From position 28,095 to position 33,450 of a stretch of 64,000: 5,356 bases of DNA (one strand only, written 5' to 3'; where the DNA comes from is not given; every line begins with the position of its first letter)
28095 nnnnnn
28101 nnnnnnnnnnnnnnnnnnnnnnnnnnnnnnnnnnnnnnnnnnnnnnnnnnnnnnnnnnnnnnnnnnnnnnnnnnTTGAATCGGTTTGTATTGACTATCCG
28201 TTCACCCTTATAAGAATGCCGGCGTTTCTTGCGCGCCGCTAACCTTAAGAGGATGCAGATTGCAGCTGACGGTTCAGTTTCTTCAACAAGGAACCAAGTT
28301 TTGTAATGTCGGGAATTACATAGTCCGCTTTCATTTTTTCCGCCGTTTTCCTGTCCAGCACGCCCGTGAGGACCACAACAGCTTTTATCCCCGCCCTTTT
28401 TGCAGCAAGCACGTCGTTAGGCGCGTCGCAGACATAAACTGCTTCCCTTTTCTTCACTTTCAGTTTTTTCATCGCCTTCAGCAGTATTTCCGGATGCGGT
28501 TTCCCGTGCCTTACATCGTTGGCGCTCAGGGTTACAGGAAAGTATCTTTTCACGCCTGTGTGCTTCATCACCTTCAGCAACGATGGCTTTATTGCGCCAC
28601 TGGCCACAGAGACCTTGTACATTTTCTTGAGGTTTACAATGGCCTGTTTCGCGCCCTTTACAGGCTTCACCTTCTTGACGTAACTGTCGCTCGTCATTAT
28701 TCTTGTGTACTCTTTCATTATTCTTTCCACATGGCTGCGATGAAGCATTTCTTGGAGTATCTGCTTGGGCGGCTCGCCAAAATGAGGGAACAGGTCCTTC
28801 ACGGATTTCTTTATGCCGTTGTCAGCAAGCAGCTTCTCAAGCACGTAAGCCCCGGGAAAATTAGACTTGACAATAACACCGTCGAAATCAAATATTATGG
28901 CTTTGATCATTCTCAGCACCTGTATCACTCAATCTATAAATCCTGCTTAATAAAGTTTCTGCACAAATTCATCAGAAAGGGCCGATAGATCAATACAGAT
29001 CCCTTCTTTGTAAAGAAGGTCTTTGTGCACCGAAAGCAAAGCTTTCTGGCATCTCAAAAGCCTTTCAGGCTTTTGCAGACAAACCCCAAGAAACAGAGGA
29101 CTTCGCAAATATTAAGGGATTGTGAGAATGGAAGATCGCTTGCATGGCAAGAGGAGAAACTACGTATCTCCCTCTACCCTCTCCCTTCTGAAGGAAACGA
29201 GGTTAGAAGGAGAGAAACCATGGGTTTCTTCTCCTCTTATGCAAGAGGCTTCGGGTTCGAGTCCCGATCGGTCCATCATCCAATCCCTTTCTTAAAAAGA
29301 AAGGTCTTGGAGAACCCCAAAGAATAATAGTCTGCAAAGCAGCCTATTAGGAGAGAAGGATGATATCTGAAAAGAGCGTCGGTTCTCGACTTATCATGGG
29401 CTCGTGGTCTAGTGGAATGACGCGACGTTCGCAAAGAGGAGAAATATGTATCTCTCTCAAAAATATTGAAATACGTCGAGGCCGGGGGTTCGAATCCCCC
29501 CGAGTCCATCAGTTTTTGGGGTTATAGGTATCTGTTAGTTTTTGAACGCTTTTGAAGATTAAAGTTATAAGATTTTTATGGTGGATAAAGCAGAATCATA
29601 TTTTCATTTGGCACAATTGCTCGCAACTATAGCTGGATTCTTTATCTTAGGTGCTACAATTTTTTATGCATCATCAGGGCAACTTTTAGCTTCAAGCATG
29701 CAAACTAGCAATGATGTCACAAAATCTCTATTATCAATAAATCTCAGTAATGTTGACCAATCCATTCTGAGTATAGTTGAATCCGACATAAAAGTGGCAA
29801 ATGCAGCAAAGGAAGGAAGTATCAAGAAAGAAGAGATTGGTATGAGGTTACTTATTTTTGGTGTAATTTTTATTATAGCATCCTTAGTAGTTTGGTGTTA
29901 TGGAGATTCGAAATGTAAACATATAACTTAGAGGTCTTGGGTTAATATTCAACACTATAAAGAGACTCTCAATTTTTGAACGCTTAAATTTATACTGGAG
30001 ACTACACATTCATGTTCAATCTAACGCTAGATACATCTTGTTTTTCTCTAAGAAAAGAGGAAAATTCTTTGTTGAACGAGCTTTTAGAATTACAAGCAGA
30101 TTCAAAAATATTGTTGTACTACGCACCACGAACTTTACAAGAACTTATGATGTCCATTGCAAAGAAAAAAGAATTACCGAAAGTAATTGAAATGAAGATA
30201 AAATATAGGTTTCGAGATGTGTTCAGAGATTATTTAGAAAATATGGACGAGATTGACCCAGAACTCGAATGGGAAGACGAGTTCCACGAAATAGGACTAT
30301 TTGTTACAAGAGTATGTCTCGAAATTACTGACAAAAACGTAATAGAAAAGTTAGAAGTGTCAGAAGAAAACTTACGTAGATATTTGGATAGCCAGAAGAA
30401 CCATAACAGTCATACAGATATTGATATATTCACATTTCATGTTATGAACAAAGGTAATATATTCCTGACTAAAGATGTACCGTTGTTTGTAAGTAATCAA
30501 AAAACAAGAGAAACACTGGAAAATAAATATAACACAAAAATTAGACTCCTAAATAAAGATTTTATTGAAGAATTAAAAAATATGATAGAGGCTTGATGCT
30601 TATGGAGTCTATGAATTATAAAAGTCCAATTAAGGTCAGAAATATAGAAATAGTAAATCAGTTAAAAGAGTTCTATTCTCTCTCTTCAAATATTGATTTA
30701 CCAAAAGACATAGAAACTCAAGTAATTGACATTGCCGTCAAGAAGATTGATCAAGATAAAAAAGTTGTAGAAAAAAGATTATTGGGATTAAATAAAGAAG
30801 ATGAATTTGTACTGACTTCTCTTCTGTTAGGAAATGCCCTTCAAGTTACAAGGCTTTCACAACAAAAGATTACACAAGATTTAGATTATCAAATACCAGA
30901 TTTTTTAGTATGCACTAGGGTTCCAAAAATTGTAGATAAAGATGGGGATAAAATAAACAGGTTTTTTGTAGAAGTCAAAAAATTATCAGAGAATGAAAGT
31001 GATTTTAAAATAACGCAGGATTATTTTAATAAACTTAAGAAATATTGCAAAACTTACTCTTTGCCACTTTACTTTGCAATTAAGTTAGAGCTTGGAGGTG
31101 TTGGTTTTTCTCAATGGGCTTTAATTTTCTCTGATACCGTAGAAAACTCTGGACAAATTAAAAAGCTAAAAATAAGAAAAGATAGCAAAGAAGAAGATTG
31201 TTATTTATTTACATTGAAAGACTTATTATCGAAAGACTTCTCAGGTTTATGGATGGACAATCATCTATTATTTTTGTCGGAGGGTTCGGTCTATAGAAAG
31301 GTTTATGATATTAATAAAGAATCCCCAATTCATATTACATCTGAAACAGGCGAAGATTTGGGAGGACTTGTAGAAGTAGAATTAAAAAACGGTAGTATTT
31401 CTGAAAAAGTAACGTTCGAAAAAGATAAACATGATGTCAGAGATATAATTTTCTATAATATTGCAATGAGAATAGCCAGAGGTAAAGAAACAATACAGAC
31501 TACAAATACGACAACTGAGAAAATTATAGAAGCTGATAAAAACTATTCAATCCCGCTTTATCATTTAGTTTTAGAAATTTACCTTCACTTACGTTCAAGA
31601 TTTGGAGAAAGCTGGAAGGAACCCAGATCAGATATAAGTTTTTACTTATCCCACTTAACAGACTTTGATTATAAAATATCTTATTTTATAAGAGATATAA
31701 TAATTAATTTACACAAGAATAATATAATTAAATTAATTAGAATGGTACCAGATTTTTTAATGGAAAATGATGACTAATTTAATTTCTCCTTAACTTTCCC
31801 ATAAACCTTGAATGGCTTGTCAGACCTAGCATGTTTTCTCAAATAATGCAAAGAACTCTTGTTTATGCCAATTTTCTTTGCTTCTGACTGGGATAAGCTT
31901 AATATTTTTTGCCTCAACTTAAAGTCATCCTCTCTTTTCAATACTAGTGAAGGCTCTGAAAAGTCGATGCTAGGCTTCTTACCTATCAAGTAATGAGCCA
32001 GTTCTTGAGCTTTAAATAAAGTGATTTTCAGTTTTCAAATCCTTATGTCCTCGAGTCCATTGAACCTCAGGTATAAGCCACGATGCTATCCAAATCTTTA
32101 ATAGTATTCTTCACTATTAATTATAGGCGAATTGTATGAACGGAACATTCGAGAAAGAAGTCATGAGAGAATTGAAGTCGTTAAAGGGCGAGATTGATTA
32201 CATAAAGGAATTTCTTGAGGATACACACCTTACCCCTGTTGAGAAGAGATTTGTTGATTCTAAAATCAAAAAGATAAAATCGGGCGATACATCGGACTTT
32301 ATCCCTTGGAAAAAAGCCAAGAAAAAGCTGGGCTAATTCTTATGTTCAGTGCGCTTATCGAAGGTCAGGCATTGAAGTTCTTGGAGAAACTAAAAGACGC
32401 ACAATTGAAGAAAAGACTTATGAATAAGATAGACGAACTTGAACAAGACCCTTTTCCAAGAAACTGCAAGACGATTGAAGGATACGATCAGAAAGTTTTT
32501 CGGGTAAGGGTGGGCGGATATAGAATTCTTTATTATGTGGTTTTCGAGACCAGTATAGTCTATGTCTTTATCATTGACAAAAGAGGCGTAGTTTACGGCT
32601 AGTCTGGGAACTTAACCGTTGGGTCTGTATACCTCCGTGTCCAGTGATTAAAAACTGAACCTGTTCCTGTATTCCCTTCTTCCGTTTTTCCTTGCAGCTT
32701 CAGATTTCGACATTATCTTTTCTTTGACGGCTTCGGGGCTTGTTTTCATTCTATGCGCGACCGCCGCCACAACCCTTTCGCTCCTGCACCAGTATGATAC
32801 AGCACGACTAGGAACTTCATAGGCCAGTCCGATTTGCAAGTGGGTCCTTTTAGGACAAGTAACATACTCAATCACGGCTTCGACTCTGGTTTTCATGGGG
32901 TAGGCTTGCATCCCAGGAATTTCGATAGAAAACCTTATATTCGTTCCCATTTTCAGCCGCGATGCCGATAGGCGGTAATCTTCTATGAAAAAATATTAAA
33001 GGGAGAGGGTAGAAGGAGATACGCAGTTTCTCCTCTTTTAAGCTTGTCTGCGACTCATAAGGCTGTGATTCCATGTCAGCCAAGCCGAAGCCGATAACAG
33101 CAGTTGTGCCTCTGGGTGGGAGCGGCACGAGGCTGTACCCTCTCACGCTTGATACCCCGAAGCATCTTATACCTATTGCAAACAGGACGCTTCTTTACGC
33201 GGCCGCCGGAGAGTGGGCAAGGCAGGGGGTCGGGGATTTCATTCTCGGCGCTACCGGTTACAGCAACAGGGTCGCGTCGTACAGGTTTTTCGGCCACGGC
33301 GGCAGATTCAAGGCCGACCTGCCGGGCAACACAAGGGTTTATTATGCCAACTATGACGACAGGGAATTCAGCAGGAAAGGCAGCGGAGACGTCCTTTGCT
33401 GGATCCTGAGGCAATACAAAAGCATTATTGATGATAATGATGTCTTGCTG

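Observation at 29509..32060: AT-rich island beside tRNA-Ala carrying an overlapping PIN-like / PD-(D/E)xK nuclease gene pair (candidate novel defence or toxin module)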

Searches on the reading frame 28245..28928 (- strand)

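Call 12: search_protein_families(library=pfam, proteins=[window:28245-28928:-], max_evalue=0.1)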
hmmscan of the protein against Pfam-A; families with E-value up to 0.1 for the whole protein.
window:28245-28928:- (227 aa): 6 families
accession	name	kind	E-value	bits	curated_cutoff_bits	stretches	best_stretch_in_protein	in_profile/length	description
PF13419.12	HAD_2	-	4e-36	125.2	23.8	1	11-186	1-178/178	Haloacid dehalogenase-like hydrolase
PF00702.32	Hydrolase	-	9.7e-26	91.8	26.4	1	8-180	1-191/191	haloacid dehalogenase-like hydrolase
PF13242.12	Hydrolase_like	-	5.5e-15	55.5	22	1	142-210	3-74/75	HAD-hyrolase-like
PF12710.13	HAD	-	0.0031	18.4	27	1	11-176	1-188/189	haloacid dehalogenase-like hydrolase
PF06888.18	Put_Phosphatase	-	0.012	15.5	27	0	11-130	3-116/234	Putative Phosphatase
PF18312.6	ScsC_N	-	0.086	13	25.8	1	145-163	16-34/34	Copper resistance protein ScsC N-terminal domain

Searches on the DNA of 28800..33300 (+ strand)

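Call 7: search_rna_families(source=window, start=28800, end=33300, threshold=evalue, max_evalue=5, show_alignments=5)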
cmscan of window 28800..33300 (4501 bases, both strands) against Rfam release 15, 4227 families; matches with E-value up to 5: 9.
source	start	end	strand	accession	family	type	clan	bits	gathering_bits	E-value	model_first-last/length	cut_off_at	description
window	29398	29511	+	RF00023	tmRNA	Gene;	CL00001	31.5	47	4.4e-10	1-374/374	no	transfer-messenger RNA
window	29476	29610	-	RF02194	HPnc0260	Gene; antisense;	-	30.2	59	3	1-156/156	no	Bacterial antisense RNA HPnc0260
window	31896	31964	-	RF00105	SNORD115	Gene; snRNA; snoRNA; CD-box;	-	20.9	39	2.2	6-75/82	no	Small nucleolar RNA SNORD115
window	29470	29500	-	RF04351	Plastid-psbl-rps4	Cis-reg;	-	20.1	68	1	9-51/53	no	Plastid-psbl-rps4 3UTR RNA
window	29039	29090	-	RF03823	mir-1814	Gene; miRNA;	-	18.4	90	3.2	1-70/70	no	mir-1814 microRNA precursor family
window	29273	29318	-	RF02444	SpR10_sRNA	Gene; sRNA;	-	17.3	50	3.2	1-47/47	no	Streptococcus sRNA SpR10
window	29147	29240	-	RF00516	ylbH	Cis-reg; leader;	-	16.9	50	2.8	1-122/122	no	ylbH leader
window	29484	29529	+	RF04321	tmRNA_permuted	Gene;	-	16.2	47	2.9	36-101/213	no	permuted transfer-messenger RNA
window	30253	30310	-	RF02172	RFPL3-AS1_2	Gene; lncRNA;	-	13.9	40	3.8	1-71/71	no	RFPL3 antisense RNA 1 conserved region 2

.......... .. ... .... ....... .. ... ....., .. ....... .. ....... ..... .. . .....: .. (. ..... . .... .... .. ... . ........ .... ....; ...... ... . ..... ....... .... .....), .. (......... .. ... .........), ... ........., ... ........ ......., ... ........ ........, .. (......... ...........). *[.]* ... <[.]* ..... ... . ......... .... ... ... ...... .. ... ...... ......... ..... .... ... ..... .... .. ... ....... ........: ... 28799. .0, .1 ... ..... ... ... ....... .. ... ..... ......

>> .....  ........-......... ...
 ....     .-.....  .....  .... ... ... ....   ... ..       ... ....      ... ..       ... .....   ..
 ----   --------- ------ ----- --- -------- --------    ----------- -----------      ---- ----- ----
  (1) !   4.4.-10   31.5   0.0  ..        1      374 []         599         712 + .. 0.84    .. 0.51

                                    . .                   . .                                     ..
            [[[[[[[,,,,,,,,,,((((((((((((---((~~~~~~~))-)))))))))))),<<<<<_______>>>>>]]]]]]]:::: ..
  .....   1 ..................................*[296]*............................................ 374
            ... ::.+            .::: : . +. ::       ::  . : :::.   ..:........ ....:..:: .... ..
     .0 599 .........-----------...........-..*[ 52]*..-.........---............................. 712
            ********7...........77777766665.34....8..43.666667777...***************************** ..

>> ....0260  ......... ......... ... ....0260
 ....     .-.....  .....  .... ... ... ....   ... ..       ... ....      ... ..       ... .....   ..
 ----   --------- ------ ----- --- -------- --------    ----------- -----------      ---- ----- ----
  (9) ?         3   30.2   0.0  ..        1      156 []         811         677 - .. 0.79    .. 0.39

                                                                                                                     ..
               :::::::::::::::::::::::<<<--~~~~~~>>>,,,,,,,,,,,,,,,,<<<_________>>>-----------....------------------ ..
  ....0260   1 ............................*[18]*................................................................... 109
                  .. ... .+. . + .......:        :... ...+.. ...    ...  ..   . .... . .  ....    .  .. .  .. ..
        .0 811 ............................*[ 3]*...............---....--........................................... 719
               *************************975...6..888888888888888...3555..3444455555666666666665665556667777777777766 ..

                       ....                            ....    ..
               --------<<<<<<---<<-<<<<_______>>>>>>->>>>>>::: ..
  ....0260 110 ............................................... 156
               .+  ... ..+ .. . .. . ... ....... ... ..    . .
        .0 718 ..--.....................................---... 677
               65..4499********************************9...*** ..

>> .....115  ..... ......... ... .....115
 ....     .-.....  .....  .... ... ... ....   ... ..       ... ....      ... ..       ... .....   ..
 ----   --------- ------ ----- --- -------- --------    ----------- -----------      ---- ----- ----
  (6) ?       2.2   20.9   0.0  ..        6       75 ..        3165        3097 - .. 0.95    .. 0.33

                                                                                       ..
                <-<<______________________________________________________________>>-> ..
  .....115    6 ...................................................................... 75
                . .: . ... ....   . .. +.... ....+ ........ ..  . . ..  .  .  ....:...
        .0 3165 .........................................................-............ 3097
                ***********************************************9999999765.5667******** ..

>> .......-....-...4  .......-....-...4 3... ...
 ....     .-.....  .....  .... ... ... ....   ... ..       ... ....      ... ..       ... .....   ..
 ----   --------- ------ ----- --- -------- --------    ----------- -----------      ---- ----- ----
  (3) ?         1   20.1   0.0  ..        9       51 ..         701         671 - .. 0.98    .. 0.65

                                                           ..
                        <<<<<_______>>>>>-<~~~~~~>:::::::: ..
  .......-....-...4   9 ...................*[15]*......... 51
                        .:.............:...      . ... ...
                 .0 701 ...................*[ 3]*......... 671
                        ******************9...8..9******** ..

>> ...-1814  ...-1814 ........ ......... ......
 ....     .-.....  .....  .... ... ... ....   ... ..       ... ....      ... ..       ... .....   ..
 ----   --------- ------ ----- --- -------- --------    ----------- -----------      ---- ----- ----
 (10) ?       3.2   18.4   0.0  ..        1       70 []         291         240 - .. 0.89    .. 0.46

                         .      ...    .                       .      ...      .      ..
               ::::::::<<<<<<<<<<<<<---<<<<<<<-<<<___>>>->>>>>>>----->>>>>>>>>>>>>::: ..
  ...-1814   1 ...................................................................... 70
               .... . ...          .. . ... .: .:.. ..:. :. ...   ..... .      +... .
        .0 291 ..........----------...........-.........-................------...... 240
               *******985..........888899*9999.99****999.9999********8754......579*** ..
